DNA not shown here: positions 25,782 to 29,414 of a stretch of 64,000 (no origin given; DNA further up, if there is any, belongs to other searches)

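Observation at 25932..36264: T9SS surface-protein locus defined by four copies of a ~250-aa N-terminal module I cannot assign to any named family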

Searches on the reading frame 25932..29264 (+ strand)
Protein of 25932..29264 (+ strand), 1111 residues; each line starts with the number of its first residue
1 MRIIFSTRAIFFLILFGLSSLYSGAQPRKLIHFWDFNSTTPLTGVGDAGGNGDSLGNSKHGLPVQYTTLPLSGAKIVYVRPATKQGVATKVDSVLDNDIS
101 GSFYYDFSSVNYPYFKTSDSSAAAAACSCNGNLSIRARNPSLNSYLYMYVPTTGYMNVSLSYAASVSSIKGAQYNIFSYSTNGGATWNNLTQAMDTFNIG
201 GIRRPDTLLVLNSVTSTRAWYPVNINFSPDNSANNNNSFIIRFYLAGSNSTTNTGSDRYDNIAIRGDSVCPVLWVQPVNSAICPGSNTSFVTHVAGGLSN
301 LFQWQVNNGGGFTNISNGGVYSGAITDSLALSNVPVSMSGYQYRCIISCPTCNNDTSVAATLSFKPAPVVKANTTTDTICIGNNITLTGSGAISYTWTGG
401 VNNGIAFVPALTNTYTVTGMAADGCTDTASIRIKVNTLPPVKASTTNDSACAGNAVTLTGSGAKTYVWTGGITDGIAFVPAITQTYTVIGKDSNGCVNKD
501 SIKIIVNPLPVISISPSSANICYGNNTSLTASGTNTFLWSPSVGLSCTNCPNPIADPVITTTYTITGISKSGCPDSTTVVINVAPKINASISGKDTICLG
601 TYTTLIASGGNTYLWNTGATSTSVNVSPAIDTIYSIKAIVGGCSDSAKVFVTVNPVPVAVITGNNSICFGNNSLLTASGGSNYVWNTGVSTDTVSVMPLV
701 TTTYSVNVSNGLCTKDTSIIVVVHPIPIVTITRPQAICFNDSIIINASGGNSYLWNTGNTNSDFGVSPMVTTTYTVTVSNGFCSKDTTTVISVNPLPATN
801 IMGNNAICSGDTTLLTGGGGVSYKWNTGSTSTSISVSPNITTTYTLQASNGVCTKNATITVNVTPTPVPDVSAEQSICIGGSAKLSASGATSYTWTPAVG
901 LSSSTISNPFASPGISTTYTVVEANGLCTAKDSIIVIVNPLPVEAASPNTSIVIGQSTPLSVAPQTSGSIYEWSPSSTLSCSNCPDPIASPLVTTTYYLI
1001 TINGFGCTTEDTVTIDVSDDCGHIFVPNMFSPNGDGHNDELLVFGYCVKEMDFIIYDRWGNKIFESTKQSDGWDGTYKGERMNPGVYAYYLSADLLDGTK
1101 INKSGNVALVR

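Call 7: search_protein_families(library=pfam, proteins=[window:25932-29264:+], max_evalue=0.1)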
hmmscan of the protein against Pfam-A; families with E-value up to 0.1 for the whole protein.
window:25932-29264:+ (1111 aa): 5 families
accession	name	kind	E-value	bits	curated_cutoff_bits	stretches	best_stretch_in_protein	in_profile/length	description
PF13585.12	CHU_C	-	1e-16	61.2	27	1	1025-1105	2-82/86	CHU_C Type IX secretion signal domain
PF19081.6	Ig_7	-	1.8e-10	41.4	27.3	0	868-940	3-84/84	Ig-like domain CHU_C associated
PF18379.6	FERM_F1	-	0.0059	17.1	26.1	1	215-254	52-91/96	FERM F1 ubiquitin-like domain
PF10429.15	Mtr2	-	0.017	15.5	23.7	1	557-609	60-110/164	Nuclear pore RNA shuttling protein Mtr2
PF13927.12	Ig_3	-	0.084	13.8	30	1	271-347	2-76/78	Immunoglobulin domain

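Call 8: search_protein_families(library=ncbifam, proteins=[window:25932-29264:+], max_evalue=0.1)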
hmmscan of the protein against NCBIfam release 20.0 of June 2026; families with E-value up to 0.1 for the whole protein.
window:25932-29264:+ (1111 aa): 1 family
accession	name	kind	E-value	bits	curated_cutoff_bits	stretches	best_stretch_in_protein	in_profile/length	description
TIGR04131.1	Bac_Flav_CTERM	domain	1.7e-13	50.5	35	1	1026-1110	3-84/85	T9SS type B sorting domain-containing protein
